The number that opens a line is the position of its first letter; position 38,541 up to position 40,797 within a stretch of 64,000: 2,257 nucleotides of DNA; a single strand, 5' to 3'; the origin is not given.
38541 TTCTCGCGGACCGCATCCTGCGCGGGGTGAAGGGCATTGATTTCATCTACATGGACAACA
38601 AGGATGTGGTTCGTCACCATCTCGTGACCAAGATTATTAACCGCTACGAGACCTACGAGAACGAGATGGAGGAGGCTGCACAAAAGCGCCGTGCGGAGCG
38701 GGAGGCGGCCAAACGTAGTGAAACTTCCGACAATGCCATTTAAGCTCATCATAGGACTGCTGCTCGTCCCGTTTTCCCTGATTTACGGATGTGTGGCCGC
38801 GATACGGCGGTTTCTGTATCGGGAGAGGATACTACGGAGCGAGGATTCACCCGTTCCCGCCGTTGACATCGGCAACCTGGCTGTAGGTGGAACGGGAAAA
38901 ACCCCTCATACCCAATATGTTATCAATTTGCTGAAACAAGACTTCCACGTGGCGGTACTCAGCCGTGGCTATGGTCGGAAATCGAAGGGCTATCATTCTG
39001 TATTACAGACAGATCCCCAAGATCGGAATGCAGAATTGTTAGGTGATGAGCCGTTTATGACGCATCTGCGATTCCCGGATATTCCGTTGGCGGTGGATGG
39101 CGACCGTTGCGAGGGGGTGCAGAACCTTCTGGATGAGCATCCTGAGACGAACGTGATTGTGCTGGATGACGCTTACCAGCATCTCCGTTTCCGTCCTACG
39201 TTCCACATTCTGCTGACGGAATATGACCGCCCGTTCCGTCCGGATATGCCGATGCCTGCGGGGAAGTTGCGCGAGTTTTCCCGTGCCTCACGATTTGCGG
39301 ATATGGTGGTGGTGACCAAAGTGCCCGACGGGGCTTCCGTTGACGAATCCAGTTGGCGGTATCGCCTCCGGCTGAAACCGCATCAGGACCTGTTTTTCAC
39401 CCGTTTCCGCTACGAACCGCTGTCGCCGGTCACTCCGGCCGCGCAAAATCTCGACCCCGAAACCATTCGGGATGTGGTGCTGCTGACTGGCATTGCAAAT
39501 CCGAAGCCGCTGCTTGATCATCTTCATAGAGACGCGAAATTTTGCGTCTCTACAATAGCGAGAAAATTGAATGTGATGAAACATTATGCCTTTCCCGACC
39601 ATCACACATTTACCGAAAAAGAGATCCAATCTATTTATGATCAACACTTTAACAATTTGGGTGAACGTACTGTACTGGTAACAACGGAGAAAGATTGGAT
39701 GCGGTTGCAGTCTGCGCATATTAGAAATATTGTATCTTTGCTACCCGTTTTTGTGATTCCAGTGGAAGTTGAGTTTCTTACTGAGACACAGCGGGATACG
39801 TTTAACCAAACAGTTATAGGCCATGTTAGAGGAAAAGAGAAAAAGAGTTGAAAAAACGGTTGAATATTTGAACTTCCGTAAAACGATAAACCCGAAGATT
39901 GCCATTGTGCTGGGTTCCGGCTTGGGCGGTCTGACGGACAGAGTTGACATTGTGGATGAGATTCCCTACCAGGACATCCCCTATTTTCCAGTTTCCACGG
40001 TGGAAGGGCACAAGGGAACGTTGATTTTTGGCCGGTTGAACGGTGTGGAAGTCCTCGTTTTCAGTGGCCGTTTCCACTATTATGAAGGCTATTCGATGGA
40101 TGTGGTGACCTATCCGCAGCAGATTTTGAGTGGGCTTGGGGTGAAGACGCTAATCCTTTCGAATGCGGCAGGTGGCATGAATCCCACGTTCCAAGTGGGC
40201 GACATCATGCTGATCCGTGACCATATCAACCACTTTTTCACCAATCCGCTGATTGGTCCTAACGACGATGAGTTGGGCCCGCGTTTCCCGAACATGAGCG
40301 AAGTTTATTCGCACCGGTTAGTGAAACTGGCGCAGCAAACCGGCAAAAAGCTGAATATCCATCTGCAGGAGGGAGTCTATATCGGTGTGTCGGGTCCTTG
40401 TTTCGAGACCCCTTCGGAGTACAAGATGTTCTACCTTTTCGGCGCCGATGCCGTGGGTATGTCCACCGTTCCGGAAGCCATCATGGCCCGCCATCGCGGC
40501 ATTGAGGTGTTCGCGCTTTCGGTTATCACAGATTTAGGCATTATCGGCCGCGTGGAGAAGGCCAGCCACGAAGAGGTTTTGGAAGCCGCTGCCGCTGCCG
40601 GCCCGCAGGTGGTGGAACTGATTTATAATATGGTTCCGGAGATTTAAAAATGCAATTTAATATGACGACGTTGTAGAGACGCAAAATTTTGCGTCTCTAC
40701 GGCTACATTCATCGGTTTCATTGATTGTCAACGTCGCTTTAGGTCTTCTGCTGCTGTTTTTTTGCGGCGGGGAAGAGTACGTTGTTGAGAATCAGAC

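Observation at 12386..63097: Dense family of REP-like 28-bp palindromes with conserved GTAG-headed arms and compensatory variable cores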

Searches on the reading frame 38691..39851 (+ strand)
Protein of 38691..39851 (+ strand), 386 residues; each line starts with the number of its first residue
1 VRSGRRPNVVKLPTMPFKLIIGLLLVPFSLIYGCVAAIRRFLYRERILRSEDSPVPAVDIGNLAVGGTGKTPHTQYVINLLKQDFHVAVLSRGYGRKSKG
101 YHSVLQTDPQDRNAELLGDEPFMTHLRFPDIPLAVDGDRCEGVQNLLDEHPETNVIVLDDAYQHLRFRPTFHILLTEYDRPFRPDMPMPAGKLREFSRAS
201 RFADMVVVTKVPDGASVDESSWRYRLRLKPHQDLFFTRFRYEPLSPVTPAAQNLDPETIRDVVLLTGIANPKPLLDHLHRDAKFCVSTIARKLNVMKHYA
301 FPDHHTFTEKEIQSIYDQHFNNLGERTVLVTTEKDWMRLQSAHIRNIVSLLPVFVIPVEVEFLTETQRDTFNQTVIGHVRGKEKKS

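Call 9: search_protein_families(library=pfam, proteins=[window:38691-39851:+])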
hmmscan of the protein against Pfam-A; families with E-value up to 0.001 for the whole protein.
window:38691-39851:+ (386 aa): 1 family
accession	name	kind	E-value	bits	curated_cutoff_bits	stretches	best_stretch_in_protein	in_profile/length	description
PF02606.20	LpxK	-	2.5e-72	244.2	27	1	23-367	3-318/328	Tetraacyldisaccharide-1-P 4'-kinase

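Call 40: find_homologous_proteins(query=window:38733-39851:+, max_evalue=1e-30)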
Query window:38733-39851:+ (372 aa): 7466 proteins with E <= 1e-30 among 8000 candidates; the best 120 are listed.
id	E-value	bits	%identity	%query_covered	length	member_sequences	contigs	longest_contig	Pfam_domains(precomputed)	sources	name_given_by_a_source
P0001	2.7e-247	838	97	100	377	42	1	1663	PF02606.21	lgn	-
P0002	7.1e-213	725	83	100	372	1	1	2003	PF02606.21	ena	-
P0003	1.7e-212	723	83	100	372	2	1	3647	PF02606.21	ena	-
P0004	1.3e-208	711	84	100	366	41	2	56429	PF02606.21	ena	-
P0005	1.7e-207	707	84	100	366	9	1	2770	PF02606.21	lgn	-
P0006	4.3e-206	702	82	100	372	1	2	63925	PF02606.21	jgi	jgi:tetraacyldisaccharide 4'-kinase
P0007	1.0e-205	701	80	100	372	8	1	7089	PF02606.21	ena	-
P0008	1.2e-202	691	80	100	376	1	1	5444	PF02606.21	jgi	-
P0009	3.1e-202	690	81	100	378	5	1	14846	PF02606.21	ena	-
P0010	3.5e-202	689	82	100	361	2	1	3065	PF02606.21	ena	-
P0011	4.4e-202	689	81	99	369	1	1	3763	PF02606.21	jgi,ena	-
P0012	3.6e-201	686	81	100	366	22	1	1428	PF02606.21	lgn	-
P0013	3.0e-198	677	77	100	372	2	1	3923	PF02606.21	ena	-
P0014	3.0e-198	677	78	100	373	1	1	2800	PF02606.21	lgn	-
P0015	4.3e-197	673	79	100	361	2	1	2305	PF02606.21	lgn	-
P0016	9.6e-197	672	79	100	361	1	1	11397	PF02606.21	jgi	jgi:tetraacyldisaccharide 4'-kinase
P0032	2.7e-191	654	75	100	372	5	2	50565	PF02606.21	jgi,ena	jgi:tetraacyldisaccharide 4'-kinase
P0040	2.3e-189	647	77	100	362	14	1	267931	PF02606.21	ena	-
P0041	2.6e-189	647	76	99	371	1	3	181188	PF02606.21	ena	-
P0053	3.5e-186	637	73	100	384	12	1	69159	PF02606.21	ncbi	-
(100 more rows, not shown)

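Call 48: find_encoding_contigs(protein=P0004, flank=10000, max_places=1)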
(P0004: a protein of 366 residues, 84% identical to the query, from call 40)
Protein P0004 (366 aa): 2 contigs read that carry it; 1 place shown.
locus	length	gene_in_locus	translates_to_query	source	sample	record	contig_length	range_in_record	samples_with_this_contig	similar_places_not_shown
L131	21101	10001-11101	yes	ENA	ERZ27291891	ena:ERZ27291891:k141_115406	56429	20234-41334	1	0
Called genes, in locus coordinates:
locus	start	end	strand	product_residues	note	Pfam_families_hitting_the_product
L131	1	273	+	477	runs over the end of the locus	-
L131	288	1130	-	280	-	PF06325:PrmA, PF05175:MTS, PF03602:Cons_hypoth95 (weak), PF13649:Methyltransf_25 (weak), PF13847:Methyltransf_31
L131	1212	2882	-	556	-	PF11396:PepSY_like (faint)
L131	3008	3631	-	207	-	PF00485:PRK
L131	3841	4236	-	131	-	PF20125:DUF6515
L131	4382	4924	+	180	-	-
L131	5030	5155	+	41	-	-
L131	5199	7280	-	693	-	PF13734:Inhibitor_I69 (weak), PF01640:Peptidase_C10, PF00431:CUB, PF02408:CUB_2 (faint), PF00431:CUB, PF18962:Por_Secre_tail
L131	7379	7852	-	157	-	PF05635:23S_rRNA_IVP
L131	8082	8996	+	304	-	PF01551:Peptidase_M23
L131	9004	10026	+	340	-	PF00270:DEAD (faint), PF02562:PhoH, PF00580:UvrD-helicase (faint), PF13245:AAA_19, PF13604:AAA_30, PF20720:nSTAND3 (faint), PF13173:AAA_14 (faint)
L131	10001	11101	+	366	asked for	PF02606:LpxK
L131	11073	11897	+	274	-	PF01048:PNP_UDP_1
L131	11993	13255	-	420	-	-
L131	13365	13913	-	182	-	-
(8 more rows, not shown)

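Call 49: find_encoding_contigs(protein=P0016, flank=10000, max_places=1)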
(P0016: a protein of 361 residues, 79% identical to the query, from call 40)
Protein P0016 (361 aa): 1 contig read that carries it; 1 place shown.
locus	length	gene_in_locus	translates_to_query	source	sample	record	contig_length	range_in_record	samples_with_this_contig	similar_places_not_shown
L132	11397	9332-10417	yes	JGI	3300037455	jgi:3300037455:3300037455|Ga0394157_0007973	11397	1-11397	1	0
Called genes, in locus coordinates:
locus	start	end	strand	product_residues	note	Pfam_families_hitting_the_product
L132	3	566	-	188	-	?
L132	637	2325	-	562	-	PF11396:PepSY_like (weak)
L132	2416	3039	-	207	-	PF00485:PRK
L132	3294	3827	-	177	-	PF20125:DUF6515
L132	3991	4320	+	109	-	-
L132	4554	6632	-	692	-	PF13734:Inhibitor_I69 (weak), PF01640:Peptidase_C10, PF00431:CUB, PF18962:Por_Secre_tail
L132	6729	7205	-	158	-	PF05635:23S_rRNA_IVP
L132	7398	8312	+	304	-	PF01551:Peptidase_M23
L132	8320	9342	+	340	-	PF02562:PhoH, PF00270:DEAD (faint), PF00580:UvrD-helicase (faint), PF13245:AAA_19, PF13604:AAA_30, PF13173:AAA_14 (faint)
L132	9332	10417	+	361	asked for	PF02606:LpxK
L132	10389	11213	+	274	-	PF01048:PNP_UDP_1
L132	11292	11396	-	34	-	?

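Call 64: find_encoding_contigs(protein=P0006, flank=4000, max_places=1)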
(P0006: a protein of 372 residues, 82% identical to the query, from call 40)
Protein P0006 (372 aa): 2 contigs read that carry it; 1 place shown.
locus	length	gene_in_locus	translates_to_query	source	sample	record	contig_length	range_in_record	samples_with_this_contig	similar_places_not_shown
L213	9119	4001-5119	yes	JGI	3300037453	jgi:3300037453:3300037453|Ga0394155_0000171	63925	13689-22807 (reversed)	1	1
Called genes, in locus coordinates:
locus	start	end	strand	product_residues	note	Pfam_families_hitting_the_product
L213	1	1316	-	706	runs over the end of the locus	PF13734:Inhibitor_I69, PF01640:Peptidase_C10, PF00431:CUB, PF18962:Por_Secre_tail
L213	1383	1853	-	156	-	PF05635:23S_rRNA_IVP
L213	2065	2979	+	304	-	PF01551:Peptidase_M23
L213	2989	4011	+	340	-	PF00270:DEAD (faint), PF02562:PhoH, PF00580:UvrD-helicase (faint), PF13245:AAA_19, PF13604:AAA_30, PF20720:nSTAND3 (faint), PF13173:AAA_14 (faint)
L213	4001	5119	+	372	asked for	PF02606:LpxK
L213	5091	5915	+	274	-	PF01048:PNP_UDP_1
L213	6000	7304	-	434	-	-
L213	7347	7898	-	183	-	-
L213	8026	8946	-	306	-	PF07291:MauE, PF07681:DoxX (weak)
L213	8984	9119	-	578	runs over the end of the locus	PF13191:AAA_16 (faint), PF13555:AAA_29 (faint), PF00005:ABC_tran, PF13304:AAA_21 (faint), PF13401:AAA_22 (faint), PF08352:oligo_HPY (faint), PF00005:ABC_tran, PF02463:SMC_N (weak)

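Call 65: find_encoding_contigs(protein=P0032, flank=4000, max_places=1)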
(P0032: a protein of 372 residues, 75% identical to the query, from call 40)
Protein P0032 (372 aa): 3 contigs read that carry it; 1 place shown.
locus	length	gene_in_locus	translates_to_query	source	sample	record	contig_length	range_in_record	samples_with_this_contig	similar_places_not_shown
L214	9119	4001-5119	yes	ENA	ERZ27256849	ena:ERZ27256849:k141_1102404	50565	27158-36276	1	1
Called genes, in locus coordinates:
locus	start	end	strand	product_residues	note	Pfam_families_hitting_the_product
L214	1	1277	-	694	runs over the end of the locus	PF13734:Inhibitor_I69, PF01640:Peptidase_C10, PF00431:CUB, PF02408:CUB_2 (faint), PF00431:CUB, PF18962:Por_Secre_tail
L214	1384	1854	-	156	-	PF05635:23S_rRNA_IVP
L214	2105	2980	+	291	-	PF01551:Peptidase_M23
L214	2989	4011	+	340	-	PF13173:AAA_14 (faint), PF02562:PhoH, PF00270:DEAD (faint), PF00580:UvrD-helicase (faint), PF13245:AAA_19, PF13604:AAA_30, PF20720:nSTAND3 (faint)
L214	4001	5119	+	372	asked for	PF02606:LpxK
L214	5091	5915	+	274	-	PF01048:PNP_UDP_1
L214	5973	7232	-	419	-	-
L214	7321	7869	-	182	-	-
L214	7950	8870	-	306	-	PF07291:MauE, PF07681:DoxX (weak)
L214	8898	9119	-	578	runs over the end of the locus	PF13191:AAA_16 (faint), PF00005:ABC_tran, PF07728:AAA_5 (faint), PF13304:AAA_21 (faint), PF13401:AAA_22 (faint), PF08352:oligo_HPY (faint), PF00005:ABC_tran, PF02463:SMC_N (weak)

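Call 66: find_encoding_contigs(protein=P0041, flank=4000, max_places=1)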
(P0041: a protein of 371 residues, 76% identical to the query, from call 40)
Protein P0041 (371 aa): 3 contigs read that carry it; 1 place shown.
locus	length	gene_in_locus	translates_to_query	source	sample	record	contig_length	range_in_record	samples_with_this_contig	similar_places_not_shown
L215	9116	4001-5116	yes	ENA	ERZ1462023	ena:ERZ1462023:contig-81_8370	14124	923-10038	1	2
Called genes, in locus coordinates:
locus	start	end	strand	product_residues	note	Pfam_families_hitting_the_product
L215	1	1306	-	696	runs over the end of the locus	PF13734:Inhibitor_I69, PF01640:Peptidase_C10, PF00431:CUB, PF18962:Por_Secre_tail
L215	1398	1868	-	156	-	PF05635:23S_rRNA_IVP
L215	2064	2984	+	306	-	PF01551:Peptidase_M23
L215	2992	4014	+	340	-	PF02562:PhoH, PF00270:DEAD (faint), PF00580:UvrD-helicase (faint), PF13245:AAA_19, PF13604:AAA_30, PF20720:nSTAND3 (faint), PF13173:AAA_14 (faint)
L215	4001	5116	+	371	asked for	PF02606:LpxK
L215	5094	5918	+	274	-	PF01048:PNP_UDP_1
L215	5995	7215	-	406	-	-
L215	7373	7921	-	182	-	-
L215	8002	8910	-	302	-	PF07291:MauE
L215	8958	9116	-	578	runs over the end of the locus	PF00931:NB-ARC (faint), PF13191:AAA_16 (faint), PF00004:AAA (faint), PF00005:ABC_tran, PF13304:AAA_21 (faint), PF13401:AAA_22 (faint), PF00005:ABC_tran, PF02463:SMC_N (weak), +1 more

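Call 67: find_encoding_contigs(protein=P0053, flank=4000, max_places=1)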
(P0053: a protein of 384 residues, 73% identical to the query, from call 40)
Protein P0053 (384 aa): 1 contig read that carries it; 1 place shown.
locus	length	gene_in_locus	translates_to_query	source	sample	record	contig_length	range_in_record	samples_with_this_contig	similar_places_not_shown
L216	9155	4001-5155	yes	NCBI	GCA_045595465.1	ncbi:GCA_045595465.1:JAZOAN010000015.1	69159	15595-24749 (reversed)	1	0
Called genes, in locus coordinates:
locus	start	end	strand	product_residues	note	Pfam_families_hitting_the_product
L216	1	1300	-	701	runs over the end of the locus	PF13734:Inhibitor_I69 (weak), PF01640:Peptidase_C10, PF00431:CUB, PF18962:Por_Secre_tail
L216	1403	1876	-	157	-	PF05635:23S_rRNA_IVP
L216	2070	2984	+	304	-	PF01551:Peptidase_M23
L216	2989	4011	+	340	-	PF02562:PhoH, PF00270:DEAD (faint), PF00580:UvrD-helicase (faint), PF13245:AAA_19, PF13604:AAA_30, PF20720:nSTAND3 (faint), PF13173:AAA_14 (faint)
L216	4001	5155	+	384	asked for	PF02606:LpxK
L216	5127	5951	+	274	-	PF01048:PNP_UDP_1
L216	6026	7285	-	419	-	-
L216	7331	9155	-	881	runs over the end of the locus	PF13620:CarboxypepD_reg, PF13715:CarbopepD_reg_2, PF07715:Plug (weak), PF14905:OMP_b-brl_3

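Call 68: find_encoding_contigs(protein=P0040, flank=4000, max_places=1)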
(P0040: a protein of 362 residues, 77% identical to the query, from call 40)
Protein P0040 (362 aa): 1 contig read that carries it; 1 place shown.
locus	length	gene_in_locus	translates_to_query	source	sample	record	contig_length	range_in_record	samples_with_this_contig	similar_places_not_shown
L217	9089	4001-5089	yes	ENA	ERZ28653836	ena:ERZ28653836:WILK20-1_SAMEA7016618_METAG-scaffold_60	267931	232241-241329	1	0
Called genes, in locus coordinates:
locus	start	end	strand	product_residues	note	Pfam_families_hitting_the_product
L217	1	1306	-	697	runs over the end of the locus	PF13734:Inhibitor_I69 (weak), PF01640:Peptidase_C10, PF00431:CUB, PF18962:Por_Secre_tail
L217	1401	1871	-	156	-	PF05635:23S_rRNA_IVP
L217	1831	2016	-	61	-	-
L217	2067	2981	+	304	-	PF01551:Peptidase_M23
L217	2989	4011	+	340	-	PF02562:PhoH, PF00270:DEAD (faint), PF00580:UvrD-helicase (faint), PF13245:AAA_19, PF13604:AAA_30, PF20720:nSTAND3 (faint), PF13173:AAA_14 (faint)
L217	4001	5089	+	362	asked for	PF02606:LpxK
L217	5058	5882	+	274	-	PF01048:PNP_UDP_1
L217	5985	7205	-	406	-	-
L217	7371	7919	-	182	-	-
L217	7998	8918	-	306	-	PF07291:MauE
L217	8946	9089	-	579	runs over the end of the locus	PF13191:AAA_16 (faint), PF13555:AAA_29 (faint), PF00005:ABC_tran, PF02463:SMC_N (weak), PF13304:AAA_21 (weak), PF08352:oligo_HPY (weak), PF02463:SMC_N (weak), PF00005:ABC_tran, +3 more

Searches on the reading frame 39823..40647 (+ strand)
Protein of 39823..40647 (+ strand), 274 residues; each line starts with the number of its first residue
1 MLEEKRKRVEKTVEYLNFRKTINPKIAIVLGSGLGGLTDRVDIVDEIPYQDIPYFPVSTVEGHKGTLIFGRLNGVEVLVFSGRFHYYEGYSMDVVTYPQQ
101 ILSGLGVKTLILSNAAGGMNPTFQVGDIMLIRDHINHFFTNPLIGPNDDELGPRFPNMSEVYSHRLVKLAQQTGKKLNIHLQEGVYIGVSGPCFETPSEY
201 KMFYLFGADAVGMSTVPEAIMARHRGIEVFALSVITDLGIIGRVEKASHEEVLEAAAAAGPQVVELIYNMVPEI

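Call 9: search_protein_families(library=pfam, proteins=[window:39823-40647:+])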
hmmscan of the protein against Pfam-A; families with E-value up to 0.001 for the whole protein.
window:39823-40647:+ (274 aa): 1 family
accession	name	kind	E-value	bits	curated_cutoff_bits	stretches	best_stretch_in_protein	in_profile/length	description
PF01048.26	PNP_UDP_1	-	1.9e-57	194.8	25.1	1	25-267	1-228/233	Phosphorylase superfamily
